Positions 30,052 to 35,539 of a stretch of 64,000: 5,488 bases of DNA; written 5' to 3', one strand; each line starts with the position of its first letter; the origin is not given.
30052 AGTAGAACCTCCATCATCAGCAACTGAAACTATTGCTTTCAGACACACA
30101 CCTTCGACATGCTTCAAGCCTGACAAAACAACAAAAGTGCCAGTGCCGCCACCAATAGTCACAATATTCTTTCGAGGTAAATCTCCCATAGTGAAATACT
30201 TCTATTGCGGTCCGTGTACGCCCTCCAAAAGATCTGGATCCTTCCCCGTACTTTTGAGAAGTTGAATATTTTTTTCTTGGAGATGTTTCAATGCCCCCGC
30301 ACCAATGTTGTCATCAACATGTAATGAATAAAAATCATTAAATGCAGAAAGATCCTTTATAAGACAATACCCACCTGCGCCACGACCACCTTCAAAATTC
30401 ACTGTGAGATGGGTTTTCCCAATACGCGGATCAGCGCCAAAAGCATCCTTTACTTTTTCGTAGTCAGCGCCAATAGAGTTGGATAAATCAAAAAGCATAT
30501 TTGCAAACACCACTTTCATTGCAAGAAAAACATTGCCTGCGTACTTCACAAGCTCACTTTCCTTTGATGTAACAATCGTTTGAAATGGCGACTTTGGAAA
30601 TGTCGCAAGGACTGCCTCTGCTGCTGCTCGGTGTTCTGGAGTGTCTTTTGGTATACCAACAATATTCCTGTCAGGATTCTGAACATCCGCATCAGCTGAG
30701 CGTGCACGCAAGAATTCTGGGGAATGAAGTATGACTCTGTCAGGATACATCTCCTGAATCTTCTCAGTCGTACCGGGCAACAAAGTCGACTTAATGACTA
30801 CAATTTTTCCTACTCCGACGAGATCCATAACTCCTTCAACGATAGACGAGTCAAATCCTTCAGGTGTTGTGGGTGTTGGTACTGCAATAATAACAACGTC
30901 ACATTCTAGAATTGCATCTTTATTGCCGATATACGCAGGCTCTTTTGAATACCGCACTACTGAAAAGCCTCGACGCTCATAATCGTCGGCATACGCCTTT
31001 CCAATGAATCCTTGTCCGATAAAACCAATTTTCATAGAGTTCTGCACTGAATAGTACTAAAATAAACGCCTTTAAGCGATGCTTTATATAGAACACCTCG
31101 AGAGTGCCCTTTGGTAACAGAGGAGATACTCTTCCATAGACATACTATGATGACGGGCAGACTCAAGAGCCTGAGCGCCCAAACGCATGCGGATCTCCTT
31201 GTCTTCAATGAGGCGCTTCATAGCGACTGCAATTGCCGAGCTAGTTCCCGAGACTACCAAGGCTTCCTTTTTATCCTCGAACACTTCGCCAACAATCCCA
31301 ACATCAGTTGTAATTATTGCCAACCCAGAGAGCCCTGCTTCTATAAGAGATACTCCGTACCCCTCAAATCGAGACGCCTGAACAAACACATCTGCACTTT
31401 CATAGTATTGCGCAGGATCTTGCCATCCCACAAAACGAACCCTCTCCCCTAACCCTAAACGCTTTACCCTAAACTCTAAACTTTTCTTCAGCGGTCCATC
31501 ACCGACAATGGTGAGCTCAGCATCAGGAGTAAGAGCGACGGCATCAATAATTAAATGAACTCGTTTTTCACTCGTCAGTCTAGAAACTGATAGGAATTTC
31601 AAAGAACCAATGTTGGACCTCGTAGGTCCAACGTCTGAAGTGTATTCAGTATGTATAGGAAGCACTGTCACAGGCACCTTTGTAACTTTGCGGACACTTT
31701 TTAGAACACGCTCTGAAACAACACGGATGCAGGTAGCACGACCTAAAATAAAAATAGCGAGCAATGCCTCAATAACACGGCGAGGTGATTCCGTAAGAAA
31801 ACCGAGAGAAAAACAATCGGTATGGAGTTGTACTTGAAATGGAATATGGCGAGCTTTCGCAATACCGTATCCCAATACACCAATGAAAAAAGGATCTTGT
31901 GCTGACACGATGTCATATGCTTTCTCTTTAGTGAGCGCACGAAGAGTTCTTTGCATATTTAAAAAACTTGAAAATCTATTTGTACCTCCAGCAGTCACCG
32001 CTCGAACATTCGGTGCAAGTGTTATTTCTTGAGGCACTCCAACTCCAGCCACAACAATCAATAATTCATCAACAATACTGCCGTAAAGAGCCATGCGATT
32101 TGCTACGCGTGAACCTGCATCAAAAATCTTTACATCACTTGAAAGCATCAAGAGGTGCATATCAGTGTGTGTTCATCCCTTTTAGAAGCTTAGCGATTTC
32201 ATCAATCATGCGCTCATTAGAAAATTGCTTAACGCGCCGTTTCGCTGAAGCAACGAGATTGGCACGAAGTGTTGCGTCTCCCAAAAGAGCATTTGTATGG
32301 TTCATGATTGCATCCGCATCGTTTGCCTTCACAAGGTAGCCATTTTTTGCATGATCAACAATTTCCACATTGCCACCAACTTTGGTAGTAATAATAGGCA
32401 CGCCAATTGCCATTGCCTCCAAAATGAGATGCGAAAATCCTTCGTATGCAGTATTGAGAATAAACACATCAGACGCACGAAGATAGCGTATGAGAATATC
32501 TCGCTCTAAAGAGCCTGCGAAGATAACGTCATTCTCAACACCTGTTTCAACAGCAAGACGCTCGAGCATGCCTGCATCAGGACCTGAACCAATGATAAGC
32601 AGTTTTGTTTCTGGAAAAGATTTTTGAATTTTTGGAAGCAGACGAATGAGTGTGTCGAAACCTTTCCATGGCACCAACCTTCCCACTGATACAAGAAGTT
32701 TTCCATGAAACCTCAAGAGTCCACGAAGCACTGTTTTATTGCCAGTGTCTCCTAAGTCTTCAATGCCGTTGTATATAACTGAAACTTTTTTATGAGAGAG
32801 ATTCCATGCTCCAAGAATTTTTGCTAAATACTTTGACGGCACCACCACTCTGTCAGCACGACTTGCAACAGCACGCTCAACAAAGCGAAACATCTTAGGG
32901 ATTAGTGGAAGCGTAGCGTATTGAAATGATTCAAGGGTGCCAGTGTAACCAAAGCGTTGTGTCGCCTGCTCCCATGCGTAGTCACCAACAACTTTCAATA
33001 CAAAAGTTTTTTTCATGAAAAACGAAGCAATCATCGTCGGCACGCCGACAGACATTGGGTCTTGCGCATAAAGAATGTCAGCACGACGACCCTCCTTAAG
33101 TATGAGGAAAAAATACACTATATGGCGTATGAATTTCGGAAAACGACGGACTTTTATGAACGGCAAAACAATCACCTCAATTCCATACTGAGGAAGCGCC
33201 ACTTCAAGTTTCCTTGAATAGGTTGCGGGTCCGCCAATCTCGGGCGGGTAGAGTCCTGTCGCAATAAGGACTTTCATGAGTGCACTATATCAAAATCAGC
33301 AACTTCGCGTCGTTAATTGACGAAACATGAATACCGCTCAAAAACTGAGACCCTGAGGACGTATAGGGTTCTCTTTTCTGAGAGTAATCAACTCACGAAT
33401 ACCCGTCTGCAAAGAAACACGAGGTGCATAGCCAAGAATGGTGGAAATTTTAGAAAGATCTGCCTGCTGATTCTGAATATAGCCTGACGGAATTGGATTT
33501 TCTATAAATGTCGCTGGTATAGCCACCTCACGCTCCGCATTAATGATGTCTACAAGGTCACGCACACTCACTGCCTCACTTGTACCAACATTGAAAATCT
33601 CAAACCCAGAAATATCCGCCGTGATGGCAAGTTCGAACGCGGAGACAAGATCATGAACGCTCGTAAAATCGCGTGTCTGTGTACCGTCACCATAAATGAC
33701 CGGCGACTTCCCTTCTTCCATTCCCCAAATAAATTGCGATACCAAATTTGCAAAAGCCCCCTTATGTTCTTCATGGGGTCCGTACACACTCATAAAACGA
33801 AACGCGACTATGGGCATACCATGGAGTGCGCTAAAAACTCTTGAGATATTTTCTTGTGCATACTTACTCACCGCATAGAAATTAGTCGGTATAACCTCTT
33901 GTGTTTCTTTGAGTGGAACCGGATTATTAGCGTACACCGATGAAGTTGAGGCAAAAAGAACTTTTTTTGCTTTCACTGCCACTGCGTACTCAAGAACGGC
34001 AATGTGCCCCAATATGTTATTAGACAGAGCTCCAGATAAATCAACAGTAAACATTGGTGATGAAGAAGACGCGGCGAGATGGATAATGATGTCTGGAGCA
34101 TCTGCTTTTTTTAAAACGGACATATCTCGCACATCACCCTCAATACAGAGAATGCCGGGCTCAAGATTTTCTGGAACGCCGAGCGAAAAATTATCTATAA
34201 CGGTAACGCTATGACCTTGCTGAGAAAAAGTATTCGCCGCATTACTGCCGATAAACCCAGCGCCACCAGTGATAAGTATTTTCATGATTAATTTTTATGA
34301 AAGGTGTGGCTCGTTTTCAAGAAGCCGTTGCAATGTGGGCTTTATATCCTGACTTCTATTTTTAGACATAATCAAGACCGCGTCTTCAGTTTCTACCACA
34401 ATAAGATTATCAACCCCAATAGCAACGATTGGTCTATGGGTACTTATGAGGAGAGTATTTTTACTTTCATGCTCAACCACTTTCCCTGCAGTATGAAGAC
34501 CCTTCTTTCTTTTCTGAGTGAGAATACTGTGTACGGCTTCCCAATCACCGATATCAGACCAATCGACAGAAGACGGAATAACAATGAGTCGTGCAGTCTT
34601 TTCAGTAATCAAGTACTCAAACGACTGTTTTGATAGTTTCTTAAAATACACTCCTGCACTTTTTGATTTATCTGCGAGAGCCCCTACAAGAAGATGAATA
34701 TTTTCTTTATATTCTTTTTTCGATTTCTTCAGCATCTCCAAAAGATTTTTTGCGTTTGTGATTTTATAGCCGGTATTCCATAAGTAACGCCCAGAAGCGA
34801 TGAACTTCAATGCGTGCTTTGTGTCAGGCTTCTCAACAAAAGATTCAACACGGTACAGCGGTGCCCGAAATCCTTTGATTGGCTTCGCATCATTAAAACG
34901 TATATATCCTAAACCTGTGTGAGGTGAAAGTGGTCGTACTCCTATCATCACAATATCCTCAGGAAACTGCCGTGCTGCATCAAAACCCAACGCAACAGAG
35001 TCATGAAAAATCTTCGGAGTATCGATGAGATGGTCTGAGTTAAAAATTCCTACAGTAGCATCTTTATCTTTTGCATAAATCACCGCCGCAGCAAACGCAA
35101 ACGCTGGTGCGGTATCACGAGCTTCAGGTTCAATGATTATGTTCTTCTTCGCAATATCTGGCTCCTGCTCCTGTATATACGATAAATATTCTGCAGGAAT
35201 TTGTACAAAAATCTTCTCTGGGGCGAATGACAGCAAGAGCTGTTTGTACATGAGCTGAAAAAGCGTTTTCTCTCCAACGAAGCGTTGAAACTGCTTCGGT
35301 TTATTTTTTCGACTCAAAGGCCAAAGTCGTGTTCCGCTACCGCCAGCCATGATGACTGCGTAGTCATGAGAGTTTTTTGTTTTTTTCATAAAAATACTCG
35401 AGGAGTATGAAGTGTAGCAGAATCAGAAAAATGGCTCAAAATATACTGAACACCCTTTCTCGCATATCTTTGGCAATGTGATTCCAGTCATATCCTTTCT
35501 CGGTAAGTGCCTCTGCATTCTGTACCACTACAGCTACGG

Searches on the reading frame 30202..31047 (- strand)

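Call 18: search_protein_families(library=pfam, proteins=[window:30202-31047:-], max_evalue=0.001)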
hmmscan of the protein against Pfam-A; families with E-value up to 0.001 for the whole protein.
window:30202-31047:- (281 aa): 4 families
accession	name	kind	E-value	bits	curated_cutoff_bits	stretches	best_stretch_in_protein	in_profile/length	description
PF03721.20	UDPG_MGDP_dh_N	-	3.1e-17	63.2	27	1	43-138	71-181/187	UDP-glucose/GDP-mannose dehydrogenase family, NAD binding domain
PF00984.24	UDPG_MGDP_dh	-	6.9e-17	61.8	25.4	1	163-239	2-74/94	UDP-glucose/GDP-mannose dehydrogenase family, central domain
PF03807.23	F420_oxidored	-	2.9e-05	25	21.6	0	6-62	1-73/94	NADP oxidoreductase coenzyme F420-dependent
PF03446.21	NAD_binding_2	-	0.00014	22.4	21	0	6-99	1-105/161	NAD binding domain of 6-phosphogluconate dehydrogenase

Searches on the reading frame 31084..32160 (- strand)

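Call 18: search_protein_families(library=pfam, proteins=[window:31084-32160:-], max_evalue=0.001)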
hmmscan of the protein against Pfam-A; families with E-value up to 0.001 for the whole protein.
window:31084-32160:- (358 aa): 5 families
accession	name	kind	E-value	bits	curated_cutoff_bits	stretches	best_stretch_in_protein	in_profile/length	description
PF00534.26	Glycos_transf_1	-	4.3e-33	114.7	26.4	1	186-331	15-169/172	Glycosyl transferases group 1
PF13692.12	Glyco_trans_1_4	-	1.5e-27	97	27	1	188-320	3-142/142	Glycosyl transferases group 1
PF13439.12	Glyco_transf_4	-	6.3e-08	33.3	28.5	1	48-168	39-163/170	Glycosyltransferase Family 4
PF13579.12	Glyco_trans_4_4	-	5.3e-07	30.5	29.7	1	50-168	40-156/158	Glycosyl transferase 4-like domain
PF13524.12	Glyco_trans_1_2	-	4.4e-06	27.1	25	1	203-338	4-133/144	Glycosyl transferase-like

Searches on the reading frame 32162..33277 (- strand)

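Call 18: search_protein_families(library=pfam, proteins=[window:32162-33277:-], max_evalue=0.001)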
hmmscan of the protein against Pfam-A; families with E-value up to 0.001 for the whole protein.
window:32162-33277:- (371 aa): 5 families
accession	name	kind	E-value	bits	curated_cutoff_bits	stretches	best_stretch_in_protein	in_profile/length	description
PF00534.26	Glycos_transf_1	-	1.1e-41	142.7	26.4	1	193-347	16-171/172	Glycosyl transferases group 1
PF13692.12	Glyco_trans_1_4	-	4.5e-34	118.2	27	1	193-334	2-142/142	Glycosyl transferases group 1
PF13439.12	Glyco_transf_4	-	2.4e-13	50.9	28.5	1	27-173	37-167/170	Glycosyltransferase Family 4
PF13579.12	Glyco_trans_4_4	-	3.1e-11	44.3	29.7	1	28-171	35-158/158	Glycosyl transferase 4-like domain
PF20706.3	GT4-conflict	-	3.5e-06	26.7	26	1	133-310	139-323/385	Family 4 Glycosyltransferase in conflict systems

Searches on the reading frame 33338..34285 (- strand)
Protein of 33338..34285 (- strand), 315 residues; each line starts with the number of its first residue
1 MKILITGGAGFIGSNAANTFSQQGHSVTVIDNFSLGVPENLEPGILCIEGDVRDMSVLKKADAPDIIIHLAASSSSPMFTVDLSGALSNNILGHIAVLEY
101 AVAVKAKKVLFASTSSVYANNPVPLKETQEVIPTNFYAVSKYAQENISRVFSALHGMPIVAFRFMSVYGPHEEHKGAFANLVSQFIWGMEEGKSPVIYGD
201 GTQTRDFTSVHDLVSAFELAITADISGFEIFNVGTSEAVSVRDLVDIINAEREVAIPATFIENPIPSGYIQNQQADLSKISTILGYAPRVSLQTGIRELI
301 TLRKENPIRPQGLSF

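Call 18: search_protein_families(library=pfam, proteins=[window:33338-34285:-], max_evalue=0.001)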
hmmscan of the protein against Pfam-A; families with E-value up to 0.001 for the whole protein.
window:33338-34285:- (315 aa): 8 families
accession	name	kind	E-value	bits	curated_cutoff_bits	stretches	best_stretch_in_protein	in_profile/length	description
PF01370.27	Epimerase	-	5.6e-49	167.2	20.9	1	3-234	1-240/240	NAD dependent epimerase/dehydratase family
PF16363.11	GDP_Man_Dehyd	-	4.3e-40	138.6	27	1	4-298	1-331/332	GDP-mannose 4,6 dehydratase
PF01073.25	3Beta_HSD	-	4.7e-11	42.7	22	1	4-220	1-228/280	3-beta hydroxysteroid dehydrogenase/isomerase family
PF04321.23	RmlD_sub_bind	-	1.9e-10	40.7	27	1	1-251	1-230/287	RmlD substrate binding domain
PF02719.21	Polysacc_synt_2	-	7.9e-10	38.8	20.2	1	3-246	1-241/293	Polysaccharide biosynthesis protein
PF07993.18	NAD_binding_4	-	8.1e-09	35.4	20.1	1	61-211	86-252/258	Male sterility protein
PF02254.24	TrkA_N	-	2.3e-06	28.4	23.8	1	8-75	5-72/116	TrkA-N domain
PF13460.12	NAD_binding_10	-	0.00076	19.8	27.2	0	7-146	1-130/184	NAD(P)H-binding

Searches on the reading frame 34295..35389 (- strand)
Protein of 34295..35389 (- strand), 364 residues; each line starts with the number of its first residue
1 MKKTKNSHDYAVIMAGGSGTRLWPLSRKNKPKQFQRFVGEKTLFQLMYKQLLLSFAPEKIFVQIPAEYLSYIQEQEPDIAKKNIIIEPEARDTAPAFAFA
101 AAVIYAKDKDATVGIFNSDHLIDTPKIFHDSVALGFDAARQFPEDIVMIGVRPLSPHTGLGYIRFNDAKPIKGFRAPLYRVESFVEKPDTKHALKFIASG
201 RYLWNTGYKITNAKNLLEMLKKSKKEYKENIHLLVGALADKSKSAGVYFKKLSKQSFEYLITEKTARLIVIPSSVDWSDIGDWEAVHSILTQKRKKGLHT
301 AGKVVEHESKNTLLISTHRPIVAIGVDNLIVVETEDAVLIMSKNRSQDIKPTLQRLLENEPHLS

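Call 21: search_protein_families(library=pfam, proteins=[window:34295-35389:-], max_evalue=0.001)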
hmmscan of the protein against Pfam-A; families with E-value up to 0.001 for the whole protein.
window:34295-35389:- (364 aa): 2 families
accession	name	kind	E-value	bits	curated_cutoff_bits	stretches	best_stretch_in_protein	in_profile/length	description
PF00483.29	NTP_transferase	-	7.5e-40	137.5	21.2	1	11-291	2-240/245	Nucleotidyl transferase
PF22640.1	ManC_GMP_beta-helix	-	3.6e-12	46.4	27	1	302-356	1-55/55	MannoseP isomerase/GMP-like beta-helix domain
